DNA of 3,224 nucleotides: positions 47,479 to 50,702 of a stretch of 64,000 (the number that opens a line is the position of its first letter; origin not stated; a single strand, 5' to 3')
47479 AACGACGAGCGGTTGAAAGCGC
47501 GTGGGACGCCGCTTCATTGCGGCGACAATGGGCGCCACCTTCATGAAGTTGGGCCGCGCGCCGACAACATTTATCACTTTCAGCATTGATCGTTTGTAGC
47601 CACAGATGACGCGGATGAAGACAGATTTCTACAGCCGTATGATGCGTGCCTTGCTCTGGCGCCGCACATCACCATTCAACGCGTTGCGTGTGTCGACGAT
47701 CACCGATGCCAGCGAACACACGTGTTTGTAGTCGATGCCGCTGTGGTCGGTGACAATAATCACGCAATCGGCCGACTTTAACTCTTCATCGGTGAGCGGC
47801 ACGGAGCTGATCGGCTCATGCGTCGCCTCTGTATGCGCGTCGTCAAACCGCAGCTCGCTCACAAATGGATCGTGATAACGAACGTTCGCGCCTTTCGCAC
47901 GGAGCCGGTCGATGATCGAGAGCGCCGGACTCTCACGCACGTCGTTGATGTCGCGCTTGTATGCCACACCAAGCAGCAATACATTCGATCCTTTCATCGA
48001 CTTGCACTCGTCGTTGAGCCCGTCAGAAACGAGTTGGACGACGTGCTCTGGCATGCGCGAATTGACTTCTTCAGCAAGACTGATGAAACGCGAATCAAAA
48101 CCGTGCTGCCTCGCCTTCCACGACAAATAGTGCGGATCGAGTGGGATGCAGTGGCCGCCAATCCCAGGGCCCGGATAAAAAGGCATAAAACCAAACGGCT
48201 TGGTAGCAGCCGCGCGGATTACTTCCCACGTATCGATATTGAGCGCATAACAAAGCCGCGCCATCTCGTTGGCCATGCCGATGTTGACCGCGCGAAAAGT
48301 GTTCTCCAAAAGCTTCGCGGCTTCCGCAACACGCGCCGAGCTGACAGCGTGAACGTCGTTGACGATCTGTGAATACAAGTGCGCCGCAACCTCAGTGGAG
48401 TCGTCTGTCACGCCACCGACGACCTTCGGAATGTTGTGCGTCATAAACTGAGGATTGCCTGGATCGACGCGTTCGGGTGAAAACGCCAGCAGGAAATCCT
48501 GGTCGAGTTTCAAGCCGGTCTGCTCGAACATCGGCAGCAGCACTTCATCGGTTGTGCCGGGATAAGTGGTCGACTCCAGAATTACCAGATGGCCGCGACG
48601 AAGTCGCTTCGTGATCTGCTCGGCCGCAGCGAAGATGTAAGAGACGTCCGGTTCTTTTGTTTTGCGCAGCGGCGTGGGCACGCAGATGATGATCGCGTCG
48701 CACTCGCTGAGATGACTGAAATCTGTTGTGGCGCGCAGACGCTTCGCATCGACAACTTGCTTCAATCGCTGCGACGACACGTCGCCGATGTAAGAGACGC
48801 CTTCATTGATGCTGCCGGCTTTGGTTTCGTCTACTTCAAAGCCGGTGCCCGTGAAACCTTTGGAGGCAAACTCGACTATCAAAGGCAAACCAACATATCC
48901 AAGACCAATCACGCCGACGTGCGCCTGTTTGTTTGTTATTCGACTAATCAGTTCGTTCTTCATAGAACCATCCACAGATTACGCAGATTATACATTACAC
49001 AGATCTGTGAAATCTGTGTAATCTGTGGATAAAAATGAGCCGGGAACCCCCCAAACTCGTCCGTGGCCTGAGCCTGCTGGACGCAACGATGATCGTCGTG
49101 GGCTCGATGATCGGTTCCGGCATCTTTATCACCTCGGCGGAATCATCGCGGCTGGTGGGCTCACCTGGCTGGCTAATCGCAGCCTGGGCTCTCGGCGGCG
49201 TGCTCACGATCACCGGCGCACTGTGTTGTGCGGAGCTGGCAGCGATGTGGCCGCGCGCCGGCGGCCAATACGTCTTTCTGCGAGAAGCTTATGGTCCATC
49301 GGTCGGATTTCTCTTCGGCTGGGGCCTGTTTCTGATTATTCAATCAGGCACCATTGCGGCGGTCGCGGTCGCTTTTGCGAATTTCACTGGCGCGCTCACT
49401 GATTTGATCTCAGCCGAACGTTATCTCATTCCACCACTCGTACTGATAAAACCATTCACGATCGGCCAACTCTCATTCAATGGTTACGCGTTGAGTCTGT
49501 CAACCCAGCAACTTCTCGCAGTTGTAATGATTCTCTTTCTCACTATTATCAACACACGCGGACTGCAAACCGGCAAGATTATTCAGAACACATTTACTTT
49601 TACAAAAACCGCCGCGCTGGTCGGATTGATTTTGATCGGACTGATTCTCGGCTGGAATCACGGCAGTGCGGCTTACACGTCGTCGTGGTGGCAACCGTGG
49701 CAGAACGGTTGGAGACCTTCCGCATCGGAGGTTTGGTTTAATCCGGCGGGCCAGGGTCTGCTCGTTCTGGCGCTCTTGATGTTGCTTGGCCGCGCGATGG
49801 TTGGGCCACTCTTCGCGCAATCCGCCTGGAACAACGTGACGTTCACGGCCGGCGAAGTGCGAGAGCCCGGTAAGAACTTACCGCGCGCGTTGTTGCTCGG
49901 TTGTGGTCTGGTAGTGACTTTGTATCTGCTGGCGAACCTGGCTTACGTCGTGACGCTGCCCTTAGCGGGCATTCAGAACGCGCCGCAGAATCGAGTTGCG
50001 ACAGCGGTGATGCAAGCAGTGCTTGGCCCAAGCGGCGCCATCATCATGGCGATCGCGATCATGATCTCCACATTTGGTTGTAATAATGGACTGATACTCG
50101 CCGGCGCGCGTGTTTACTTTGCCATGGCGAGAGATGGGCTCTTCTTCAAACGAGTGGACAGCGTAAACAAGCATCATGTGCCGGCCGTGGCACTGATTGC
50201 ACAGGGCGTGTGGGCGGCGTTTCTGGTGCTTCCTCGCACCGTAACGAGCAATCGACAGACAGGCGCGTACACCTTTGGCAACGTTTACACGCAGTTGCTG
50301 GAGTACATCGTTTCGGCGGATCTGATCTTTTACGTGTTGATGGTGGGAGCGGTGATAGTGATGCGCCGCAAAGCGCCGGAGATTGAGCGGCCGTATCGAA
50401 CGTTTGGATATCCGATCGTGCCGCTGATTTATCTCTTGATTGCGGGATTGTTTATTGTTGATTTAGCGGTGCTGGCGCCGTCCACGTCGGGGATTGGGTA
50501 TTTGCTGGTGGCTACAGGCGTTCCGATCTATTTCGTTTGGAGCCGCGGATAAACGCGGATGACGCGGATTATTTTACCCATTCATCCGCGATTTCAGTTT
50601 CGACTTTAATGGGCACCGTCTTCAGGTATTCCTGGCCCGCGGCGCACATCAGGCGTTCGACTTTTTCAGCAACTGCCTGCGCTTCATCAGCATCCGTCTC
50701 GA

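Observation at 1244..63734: About 36 copies of four short repeat families sit at nearly every non-divergent gene junction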

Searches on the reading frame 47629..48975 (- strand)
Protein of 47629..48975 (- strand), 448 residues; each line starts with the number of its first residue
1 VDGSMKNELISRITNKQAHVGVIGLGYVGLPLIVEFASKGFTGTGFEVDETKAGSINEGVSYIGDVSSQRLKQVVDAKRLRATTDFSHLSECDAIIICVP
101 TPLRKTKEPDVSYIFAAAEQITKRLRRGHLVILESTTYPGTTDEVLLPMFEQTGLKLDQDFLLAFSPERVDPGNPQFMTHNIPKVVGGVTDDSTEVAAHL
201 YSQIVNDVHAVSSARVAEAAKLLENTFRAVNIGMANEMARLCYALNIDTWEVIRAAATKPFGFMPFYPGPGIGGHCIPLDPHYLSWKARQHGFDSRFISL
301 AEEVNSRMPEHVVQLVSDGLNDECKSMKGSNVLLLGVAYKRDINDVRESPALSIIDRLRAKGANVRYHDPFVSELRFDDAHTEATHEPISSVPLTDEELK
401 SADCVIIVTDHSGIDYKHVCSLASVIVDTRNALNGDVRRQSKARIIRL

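Call 61: search_protein_families(library=pfam, proteins=[window:47629-48975:-], max_evalue=0.001)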
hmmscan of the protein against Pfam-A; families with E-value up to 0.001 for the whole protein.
window:47629-48975:- (448 aa): 4 families
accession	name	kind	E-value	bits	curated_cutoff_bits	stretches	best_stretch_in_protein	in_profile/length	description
PF03721.20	UDPG_MGDP_dh_N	-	7.6e-44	150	27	1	19-196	2-182/187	UDP-glucose/GDP-mannose dehydrogenase family, NAD binding domain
PF00984.24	UDPG_MGDP_dh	-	3.9e-33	113.9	25.4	1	216-306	2-93/94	UDP-glucose/GDP-mannose dehydrogenase family, central domain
PF03720.21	UDPG_MGDP_dh_C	-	6.6e-24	84.7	30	1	333-434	1-102/103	UDP-glucose/GDP-mannose dehydrogenase family, UDP binding domain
PF03446.21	NAD_binding_2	-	1.4e-06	28.9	21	1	20-145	2-103/161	NAD binding domain of 6-phosphogluconate dehydrogenase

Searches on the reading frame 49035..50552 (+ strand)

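Call 61: search_protein_families(library=pfam, proteins=[window:49035-50552:+], max_evalue=0.001)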
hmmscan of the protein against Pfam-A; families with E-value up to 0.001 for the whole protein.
window:49035-50552:+ (505 aa): 2 families
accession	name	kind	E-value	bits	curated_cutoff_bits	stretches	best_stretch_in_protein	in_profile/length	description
PF13520.12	AA_permease_2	-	2e-55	188.9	27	1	12-475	1-402/427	Amino acid permease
PF00324.27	AA_permease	-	8.4e-39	134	24.6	1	17-476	2-414/470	Amino acid permease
